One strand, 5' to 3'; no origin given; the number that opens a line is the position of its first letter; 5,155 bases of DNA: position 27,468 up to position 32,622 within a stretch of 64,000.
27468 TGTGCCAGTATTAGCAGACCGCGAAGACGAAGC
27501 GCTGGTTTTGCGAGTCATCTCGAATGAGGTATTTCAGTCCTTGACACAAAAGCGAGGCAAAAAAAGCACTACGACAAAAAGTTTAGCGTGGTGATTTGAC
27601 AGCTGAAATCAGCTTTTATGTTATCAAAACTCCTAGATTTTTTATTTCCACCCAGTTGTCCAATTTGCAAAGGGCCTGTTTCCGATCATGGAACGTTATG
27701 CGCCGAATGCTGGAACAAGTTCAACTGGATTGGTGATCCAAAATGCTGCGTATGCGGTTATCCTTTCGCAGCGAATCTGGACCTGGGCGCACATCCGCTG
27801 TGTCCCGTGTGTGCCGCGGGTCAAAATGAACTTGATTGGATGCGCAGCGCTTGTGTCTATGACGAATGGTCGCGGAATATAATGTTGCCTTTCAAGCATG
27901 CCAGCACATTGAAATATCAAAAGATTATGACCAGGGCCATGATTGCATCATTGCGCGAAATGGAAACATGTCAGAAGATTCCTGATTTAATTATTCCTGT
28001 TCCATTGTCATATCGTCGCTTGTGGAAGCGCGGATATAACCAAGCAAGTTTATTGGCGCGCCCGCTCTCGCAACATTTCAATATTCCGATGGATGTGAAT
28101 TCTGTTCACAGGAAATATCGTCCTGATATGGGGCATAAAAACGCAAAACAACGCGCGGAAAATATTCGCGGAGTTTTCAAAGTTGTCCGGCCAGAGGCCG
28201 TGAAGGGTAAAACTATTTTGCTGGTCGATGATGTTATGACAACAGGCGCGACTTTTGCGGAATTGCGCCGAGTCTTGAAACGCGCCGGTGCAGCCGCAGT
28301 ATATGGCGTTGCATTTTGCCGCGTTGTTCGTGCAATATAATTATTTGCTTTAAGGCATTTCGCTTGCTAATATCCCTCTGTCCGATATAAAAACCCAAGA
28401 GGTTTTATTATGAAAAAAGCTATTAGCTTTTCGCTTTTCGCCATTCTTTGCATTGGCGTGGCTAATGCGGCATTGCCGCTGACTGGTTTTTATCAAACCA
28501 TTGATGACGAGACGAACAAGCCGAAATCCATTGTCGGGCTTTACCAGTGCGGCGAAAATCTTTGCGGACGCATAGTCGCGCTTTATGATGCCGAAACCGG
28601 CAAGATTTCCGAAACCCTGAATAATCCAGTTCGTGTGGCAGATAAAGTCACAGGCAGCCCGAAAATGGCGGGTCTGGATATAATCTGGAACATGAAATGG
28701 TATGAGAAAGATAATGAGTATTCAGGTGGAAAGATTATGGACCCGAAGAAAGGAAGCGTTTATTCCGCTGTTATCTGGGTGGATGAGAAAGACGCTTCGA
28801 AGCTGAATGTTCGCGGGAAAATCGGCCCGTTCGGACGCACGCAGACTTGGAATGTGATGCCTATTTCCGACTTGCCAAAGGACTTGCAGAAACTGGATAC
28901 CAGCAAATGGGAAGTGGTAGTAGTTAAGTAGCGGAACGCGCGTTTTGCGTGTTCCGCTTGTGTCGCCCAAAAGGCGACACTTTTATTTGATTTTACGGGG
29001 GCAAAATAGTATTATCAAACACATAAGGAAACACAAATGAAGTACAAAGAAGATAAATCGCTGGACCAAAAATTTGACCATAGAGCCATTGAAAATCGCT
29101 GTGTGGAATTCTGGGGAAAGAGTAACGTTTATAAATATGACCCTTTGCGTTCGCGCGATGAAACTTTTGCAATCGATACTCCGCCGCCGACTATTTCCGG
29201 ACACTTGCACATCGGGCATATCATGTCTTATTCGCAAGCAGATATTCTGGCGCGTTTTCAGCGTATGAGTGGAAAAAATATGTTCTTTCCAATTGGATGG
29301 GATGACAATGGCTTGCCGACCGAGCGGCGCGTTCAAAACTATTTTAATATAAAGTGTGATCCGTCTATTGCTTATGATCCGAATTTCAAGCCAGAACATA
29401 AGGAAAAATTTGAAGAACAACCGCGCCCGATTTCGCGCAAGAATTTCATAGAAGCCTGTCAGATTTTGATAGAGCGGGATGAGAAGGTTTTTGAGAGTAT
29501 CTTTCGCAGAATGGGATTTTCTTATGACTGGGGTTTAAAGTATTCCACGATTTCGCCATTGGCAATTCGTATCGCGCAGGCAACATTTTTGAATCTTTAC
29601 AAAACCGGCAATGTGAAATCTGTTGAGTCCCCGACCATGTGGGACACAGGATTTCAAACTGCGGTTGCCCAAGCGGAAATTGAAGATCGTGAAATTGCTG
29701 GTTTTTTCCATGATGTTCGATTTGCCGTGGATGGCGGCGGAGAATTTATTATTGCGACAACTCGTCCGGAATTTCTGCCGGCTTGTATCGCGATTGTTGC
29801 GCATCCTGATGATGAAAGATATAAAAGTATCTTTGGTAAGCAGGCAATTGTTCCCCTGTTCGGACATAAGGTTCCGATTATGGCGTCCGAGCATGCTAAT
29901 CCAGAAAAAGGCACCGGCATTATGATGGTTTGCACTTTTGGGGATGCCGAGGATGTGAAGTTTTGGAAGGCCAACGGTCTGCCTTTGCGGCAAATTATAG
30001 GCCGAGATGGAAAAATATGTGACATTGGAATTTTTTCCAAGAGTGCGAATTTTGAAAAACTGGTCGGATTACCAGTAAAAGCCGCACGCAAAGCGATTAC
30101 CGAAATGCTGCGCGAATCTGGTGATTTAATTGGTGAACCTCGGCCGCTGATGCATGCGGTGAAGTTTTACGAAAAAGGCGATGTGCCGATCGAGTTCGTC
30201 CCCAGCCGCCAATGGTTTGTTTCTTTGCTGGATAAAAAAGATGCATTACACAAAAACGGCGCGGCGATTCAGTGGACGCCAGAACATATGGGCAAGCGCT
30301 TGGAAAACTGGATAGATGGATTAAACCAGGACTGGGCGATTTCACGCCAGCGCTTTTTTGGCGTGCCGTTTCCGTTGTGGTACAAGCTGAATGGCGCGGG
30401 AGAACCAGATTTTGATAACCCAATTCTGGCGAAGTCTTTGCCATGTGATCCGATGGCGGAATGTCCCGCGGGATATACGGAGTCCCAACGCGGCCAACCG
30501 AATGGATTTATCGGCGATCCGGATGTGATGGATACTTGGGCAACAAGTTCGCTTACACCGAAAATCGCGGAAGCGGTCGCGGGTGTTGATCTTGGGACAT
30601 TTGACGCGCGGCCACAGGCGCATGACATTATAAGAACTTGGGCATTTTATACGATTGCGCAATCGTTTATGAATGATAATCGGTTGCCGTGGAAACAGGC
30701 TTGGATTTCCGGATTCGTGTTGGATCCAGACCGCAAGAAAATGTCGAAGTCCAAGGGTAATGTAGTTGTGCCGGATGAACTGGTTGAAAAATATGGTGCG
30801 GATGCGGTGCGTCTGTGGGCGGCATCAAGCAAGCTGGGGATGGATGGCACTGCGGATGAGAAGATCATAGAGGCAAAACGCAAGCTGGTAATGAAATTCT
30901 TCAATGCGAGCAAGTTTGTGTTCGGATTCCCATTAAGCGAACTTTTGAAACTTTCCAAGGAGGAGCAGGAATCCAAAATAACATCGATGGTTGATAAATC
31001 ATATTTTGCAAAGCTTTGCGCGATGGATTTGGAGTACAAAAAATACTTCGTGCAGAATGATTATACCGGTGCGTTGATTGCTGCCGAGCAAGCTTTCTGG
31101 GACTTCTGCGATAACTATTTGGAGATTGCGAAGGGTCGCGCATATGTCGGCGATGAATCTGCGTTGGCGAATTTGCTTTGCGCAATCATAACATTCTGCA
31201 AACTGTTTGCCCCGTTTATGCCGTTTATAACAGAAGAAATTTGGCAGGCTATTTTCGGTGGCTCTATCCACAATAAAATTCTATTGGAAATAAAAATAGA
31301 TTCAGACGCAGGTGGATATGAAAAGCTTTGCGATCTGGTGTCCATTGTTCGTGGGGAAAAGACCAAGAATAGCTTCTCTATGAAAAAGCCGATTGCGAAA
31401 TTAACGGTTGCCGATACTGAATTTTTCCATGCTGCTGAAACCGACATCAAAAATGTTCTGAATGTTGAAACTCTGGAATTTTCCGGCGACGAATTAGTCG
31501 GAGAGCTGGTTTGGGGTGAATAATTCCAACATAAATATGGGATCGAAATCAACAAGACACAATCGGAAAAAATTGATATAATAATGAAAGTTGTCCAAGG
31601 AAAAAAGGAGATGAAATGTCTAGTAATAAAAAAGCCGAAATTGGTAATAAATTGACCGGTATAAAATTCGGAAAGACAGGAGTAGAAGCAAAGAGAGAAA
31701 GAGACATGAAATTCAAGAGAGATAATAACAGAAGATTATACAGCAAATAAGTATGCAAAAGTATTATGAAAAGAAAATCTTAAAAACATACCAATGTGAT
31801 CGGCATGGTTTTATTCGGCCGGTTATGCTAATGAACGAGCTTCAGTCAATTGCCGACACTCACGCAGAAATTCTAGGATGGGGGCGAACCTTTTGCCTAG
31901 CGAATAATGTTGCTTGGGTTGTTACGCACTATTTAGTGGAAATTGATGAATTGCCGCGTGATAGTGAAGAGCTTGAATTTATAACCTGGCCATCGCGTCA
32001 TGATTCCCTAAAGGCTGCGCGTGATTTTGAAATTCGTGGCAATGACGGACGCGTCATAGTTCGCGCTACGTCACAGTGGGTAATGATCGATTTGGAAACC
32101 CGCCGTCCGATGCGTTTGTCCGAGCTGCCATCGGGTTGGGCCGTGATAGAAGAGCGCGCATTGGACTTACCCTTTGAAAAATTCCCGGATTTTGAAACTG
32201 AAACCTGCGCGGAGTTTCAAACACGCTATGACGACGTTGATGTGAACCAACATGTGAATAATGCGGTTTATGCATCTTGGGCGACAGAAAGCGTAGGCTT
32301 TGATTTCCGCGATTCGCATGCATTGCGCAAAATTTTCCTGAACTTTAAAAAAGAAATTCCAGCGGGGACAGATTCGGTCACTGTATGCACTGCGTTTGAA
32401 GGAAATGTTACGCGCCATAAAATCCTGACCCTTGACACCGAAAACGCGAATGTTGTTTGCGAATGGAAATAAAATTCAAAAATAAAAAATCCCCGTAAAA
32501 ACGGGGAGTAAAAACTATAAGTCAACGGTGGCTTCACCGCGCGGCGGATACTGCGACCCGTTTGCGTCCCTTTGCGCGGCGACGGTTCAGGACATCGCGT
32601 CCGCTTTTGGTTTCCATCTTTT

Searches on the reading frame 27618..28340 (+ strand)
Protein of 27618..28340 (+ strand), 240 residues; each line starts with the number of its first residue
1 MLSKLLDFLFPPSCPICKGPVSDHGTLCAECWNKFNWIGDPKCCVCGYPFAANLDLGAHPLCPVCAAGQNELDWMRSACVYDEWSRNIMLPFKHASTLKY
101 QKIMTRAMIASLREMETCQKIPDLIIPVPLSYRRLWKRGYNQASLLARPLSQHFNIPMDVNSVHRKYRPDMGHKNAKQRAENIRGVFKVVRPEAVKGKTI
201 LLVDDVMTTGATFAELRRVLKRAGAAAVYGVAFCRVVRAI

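Call 35: search_protein_families(library=pfam, proteins=[window:27618-28340:+], max_evalue=0.001)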
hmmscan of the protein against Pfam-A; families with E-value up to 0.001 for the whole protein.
window:27618-28340:+ (240 aa): 2 families
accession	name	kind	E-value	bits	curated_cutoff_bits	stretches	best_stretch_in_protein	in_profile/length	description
PF18912.6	DZR_2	-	2.2e-14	53.5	27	1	5-65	1-55/56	Double zinc ribbon domain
PF00156.33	Pribosyltran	-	1.6e-09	37.8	26.3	1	143-229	40-119/158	Phosphoribosyl transferase domain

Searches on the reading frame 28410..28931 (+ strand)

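Call 35: search_protein_families(library=pfam, proteins=[window:28410-28931:+], max_evalue=0.001)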
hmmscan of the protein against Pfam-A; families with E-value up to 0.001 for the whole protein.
window:28410-28931:+ (173 aa): 1 family
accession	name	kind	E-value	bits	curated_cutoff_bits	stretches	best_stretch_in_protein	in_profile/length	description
PF09917.15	DUF2147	-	1.9e-25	90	27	1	26-148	1-111/112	Uncharacterized protein conserved in bacteria (DUF2147)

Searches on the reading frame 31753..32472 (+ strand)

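Call 9: search_protein_families(library=pfam, proteins=[window:31753-32472:+], max_evalue=0.001)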
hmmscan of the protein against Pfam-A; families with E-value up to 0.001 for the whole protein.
window:31753-32472:+ (239 aa): 3 families
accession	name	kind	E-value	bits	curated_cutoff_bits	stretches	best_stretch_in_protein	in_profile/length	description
PF01643.23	Acyl-ACP_TE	-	1e-23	84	23.7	1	3-123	3-124/131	Acyl-ACP thioesterase N-terminal domain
PF20791.3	Acyl-ACP_TE_C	-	3.3e-19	69.4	21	1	149-239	6-100/101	Acyl-ACP thioesterase C-terminal domain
PF13279.12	4HBT_2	-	2.4e-05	25.2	25.5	0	159-181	3-25/122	Thioesterase-like superfamily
